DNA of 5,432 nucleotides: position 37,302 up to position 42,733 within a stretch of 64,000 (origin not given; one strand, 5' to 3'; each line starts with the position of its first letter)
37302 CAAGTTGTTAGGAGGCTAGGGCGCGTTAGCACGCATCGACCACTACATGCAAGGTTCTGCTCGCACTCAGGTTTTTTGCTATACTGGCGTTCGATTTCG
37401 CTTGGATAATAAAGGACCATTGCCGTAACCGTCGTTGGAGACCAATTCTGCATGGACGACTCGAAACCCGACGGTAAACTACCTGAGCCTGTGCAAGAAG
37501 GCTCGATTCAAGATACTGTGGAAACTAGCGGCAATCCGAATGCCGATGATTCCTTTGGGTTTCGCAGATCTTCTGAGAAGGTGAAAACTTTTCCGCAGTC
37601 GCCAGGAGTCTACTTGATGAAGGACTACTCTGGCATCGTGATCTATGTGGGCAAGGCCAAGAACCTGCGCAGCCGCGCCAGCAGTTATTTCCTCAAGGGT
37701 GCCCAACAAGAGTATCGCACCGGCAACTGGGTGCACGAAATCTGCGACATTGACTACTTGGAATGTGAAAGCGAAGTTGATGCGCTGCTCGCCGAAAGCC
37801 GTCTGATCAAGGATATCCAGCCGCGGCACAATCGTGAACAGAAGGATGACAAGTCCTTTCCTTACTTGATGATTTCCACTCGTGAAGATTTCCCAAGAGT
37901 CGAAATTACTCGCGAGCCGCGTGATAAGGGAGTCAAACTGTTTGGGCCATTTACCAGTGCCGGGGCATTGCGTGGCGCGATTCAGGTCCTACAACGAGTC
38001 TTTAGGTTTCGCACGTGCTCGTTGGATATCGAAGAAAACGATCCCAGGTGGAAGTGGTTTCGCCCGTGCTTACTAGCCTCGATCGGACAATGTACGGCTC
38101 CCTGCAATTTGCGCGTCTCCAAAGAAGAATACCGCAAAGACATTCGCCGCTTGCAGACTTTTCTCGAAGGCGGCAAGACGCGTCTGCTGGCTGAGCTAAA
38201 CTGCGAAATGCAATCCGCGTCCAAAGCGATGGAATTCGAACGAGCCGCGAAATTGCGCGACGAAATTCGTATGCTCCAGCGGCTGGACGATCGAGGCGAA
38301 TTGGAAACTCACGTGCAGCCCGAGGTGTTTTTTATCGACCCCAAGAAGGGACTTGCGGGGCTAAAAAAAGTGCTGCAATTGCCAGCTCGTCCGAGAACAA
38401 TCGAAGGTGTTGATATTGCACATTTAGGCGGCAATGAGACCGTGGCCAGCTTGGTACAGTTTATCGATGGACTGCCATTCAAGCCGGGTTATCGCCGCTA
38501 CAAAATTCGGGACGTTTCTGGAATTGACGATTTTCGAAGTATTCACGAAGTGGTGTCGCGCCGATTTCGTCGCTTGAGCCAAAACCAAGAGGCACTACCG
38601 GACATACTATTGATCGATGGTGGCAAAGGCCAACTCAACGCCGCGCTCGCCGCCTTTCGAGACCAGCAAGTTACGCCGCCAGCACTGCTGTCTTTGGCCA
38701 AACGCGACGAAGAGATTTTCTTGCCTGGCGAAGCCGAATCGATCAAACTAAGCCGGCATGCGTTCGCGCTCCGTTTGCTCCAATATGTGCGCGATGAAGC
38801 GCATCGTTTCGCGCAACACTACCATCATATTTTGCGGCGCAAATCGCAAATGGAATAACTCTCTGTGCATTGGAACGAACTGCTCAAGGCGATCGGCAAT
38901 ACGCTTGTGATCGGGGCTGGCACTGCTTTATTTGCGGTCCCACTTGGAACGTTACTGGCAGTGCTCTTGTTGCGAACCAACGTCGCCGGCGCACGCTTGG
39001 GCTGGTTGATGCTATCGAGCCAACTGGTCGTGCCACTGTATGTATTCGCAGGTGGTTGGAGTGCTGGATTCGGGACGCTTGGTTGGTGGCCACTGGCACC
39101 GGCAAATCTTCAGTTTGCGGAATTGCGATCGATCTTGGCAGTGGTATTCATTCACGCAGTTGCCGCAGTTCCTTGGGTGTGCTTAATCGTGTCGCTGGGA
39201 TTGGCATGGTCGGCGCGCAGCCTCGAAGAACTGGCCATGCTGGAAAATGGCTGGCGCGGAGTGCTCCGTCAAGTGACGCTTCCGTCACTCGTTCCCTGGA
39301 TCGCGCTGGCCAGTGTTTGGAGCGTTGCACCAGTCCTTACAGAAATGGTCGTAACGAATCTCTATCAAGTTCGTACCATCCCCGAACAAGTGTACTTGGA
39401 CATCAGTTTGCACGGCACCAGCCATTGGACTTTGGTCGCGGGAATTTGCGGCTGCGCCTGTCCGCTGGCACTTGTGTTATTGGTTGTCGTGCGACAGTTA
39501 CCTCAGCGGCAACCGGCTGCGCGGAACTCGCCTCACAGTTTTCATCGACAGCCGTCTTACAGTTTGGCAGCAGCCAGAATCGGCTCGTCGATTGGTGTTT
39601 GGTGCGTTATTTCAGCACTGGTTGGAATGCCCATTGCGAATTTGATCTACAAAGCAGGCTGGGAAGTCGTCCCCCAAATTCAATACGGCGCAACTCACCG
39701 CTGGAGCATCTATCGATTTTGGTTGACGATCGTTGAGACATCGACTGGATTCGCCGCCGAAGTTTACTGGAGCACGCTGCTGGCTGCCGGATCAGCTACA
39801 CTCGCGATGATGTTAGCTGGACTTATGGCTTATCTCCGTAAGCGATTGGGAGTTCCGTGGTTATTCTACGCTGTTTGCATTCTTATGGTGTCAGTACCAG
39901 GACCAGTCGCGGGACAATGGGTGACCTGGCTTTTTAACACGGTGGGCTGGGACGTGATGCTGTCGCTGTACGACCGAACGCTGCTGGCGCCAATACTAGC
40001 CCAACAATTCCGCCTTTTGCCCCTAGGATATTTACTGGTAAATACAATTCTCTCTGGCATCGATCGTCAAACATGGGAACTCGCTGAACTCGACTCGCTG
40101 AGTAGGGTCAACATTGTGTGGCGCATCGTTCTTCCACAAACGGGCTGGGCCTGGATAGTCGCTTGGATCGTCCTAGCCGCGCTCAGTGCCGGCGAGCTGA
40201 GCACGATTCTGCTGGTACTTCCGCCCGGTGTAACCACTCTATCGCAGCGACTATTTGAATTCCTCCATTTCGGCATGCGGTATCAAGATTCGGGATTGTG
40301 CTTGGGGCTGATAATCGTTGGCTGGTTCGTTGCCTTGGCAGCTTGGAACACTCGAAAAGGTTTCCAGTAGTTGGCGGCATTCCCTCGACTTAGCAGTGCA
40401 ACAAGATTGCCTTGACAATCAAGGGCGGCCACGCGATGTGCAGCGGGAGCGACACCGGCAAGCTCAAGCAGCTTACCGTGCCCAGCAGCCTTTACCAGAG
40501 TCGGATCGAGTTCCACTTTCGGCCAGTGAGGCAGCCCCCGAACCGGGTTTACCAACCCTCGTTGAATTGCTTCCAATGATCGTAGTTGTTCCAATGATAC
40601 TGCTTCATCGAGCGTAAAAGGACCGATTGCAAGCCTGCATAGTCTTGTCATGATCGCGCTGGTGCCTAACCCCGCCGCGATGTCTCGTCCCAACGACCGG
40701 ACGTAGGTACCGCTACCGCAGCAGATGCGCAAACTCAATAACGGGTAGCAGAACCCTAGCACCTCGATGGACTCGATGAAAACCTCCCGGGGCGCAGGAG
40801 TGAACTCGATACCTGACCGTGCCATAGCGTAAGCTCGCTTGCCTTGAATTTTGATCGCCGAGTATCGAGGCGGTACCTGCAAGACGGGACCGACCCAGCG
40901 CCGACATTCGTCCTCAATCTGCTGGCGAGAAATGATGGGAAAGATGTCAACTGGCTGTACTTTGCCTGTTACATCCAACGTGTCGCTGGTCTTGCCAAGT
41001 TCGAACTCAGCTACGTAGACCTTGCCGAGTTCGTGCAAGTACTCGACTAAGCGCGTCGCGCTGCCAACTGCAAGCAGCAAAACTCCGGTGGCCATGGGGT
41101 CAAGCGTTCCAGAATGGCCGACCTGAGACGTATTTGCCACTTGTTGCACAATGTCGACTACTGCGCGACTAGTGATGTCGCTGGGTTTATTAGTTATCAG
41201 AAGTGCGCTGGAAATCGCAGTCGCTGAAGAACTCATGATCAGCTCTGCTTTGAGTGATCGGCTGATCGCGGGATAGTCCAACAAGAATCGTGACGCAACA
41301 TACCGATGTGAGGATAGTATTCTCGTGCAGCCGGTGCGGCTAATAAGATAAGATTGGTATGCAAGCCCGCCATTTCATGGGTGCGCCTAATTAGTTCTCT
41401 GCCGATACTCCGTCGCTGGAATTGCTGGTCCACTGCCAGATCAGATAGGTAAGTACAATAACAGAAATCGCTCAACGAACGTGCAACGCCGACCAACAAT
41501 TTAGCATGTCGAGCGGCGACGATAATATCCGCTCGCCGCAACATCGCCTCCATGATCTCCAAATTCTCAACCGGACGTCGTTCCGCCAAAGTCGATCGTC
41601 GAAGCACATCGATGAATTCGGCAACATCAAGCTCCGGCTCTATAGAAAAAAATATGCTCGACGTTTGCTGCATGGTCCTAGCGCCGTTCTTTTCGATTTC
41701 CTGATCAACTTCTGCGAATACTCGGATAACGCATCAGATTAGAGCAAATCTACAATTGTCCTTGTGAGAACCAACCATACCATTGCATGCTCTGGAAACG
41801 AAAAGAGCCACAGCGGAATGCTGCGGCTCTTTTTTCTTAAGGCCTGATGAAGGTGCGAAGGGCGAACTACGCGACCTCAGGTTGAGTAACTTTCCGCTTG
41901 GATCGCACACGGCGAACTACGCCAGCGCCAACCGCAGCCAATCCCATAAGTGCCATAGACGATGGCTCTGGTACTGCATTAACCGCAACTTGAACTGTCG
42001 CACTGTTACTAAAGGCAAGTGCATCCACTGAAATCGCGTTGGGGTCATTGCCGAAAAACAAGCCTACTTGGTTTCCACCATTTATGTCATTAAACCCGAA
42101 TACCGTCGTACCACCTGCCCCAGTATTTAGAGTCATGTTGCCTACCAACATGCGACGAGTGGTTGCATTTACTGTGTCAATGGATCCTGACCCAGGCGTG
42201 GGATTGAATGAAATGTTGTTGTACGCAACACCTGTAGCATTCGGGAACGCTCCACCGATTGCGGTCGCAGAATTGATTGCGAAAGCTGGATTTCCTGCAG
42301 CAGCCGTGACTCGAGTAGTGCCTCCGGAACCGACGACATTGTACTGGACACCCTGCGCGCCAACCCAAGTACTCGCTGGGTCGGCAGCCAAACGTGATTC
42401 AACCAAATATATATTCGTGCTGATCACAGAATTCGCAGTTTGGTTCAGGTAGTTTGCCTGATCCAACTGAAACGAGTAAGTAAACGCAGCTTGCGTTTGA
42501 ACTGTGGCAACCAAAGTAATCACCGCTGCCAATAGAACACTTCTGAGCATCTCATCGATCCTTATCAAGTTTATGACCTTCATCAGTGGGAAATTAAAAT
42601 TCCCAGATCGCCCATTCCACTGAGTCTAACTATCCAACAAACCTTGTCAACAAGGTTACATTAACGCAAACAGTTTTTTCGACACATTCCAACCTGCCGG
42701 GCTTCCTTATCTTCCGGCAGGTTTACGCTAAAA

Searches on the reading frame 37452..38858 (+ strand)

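Call 9: search_protein_families(library=ncbifam, proteins=[window:37452-38858:+], max_evalue=0.001)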
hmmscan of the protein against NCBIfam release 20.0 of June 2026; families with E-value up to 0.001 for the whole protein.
window:37452-38858:+ (468 aa): 15 families
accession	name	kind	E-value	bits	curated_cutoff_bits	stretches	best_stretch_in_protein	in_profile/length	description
TIGR00194.1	uvrC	equivalog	2.8e-114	382.9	285.45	2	42-280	3-230/574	excinuclease ABC subunit UvrC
NF001824.0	PRK00558.1-5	equivalog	5.9e-112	375.2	451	2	44-278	11-243/652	excinuclease ABC subunit UvrC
NF011263.0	PRK14669.1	equivalog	3.9e-105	352.7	1108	2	42-284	5-243/624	excinuclease ABC subunit C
NF011260.0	PRK14666.1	equivalog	7.8e-86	289.3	649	2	44-281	6-238/698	excinuclease ABC subunit C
NF011264.0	PRK14670.1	equivalog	7.8e-86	288.6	1021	2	298-465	365-535/602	excinuclease ABC subunit C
NF011261.0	PRK14667.1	equivalog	2.2e-85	287.3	818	2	40-283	6-238/567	excinuclease ABC subunit C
NF011262.0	PRK14668.1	equivalog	5.3e-82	276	544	2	41-283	7-238/577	excinuclease ABC subunit C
NF011266.0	PRK14672.1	equivalog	1.6e-73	248.2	1504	2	47-276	18-237/691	excinuclease ABC subunit C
NF005906.0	PRK07883.1-4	equivalog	1.5e-64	218.4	495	1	44-287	209-445/563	DEDD exonuclease domain-containing protein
NF005907.0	PRK07883.1-5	equivalog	1.1e-47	162.8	454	1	39-274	219-450/584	DEDD exonuclease domain-containing protein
NF005905.0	PRK07883.1-3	equivalog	7.3e-42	143.7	508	1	39-279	215-447/581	DEDD exonuclease domain-containing protein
NF005904.0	PRK07883.1-2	equivalog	1.7e-29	102.6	969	1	38-277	220-454/584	DEDD exonuclease domain-containing protein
NF005903.0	PRK07883.1-1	equivalog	8.6e-29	100.4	1038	1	38-272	236-461/642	DEDD exonuclease domain-containing protein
NF007833.0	PRK10545.1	equivalog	2.6e-13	49.8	367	1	43-232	27-207/289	excinuclease Cho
NF003673.1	PRK05298.1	equivalog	0.00096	17.6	743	0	235-276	610-651/653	excinuclease ABC subunit UvrB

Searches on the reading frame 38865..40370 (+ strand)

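Call 9: search_protein_families(library=ncbifam, proteins=[window:38865-40370:+], max_evalue=0.001)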
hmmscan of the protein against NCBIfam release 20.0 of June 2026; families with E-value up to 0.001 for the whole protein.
window:38865-40370:+ (501 aa): 4 families
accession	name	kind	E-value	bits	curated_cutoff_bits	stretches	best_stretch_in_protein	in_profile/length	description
TIGR03255.1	PhnV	equivalog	9.8e-08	32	358.7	1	314-486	88-254/270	2-aminoethylphosphonate ABC transport system, membrane component PhnV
TIGR02141.1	modB_ABC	equivalog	5.2e-07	29.5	182.6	1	14-208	4-201/208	molybdate ABC transporter permease subunit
NF007889.0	PRK10592.1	equivalog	0.00017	21.3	476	0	5-163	60-214/281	putrescine ABC transporter permease PotI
TIGR03262.1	PhnU2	equivalog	0.00028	19.7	593.25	1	4-428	50-464/546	putative 2-aminoethylphosphonate ABC transporter permease subunit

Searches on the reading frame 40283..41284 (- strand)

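Call 9: search_protein_families(library=ncbifam, proteins=[window:40283-41284:-], max_evalue=0.001)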
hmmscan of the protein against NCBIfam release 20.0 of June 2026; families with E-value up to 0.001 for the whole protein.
window:40283-41284:- (333 aa): 3 families
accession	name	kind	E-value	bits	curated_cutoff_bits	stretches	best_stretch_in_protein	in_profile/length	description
TIGR00431.1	TruB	equivalog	1.1e-59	201.6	151.45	1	27-234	3-210/210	tRNA pseudouridine(55) synthase TruB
NF003280.0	PRK04270.1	equivalog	1.7e-34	119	242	1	21-299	26-275/323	RNA-guided pseudouridylation complex pseudouridine synthase subunit Cbf5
TIGR00425.1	CBF5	equivalog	2.5e-27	95.9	238.15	1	23-282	31-265/322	RNA-guided pseudouridylation complex pseudouridine synthase subunit Cbf5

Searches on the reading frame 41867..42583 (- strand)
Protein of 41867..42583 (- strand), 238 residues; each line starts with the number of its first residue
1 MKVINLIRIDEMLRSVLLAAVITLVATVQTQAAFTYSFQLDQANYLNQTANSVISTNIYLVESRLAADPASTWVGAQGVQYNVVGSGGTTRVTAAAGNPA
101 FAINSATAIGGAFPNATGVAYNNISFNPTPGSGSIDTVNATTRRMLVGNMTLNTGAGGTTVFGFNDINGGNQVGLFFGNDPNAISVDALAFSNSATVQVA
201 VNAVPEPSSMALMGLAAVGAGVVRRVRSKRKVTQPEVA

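Call 9: search_protein_families(library=ncbifam, proteins=[window:41867-42583:-], max_evalue=0.001)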
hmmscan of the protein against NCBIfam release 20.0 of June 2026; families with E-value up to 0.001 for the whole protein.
window:41867-42583:- (238 aa): 5 families
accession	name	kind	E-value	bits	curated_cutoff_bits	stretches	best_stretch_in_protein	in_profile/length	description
NF033554.9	floc_PepA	equivalog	3.4e-07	30.3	80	1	97-227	135-260/261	flocculation-associated PEP-CTERM protein PepA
NF041538.1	PEP_EDSA_1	subfamily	7.3e-06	25.9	100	1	191-225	272-305/307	EDSAP-1 family PEP-CTERM protein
TIGR02595.1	PEP_CTERM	domain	3.7e-05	24.3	16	1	204-227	1-23/24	PEP-CTERM sorting domain-containing protein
NF038125.1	PEP_CTERM_THxN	subfamily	7.4e-05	22.4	85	1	192-225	208-244/246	THxN family PEP-CTERM protein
NF038120.1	PEP_CTERM_QFxxD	subfamily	0.00077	19.4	80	1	199-225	188-214/215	NF038120 family PEP-CTERM protein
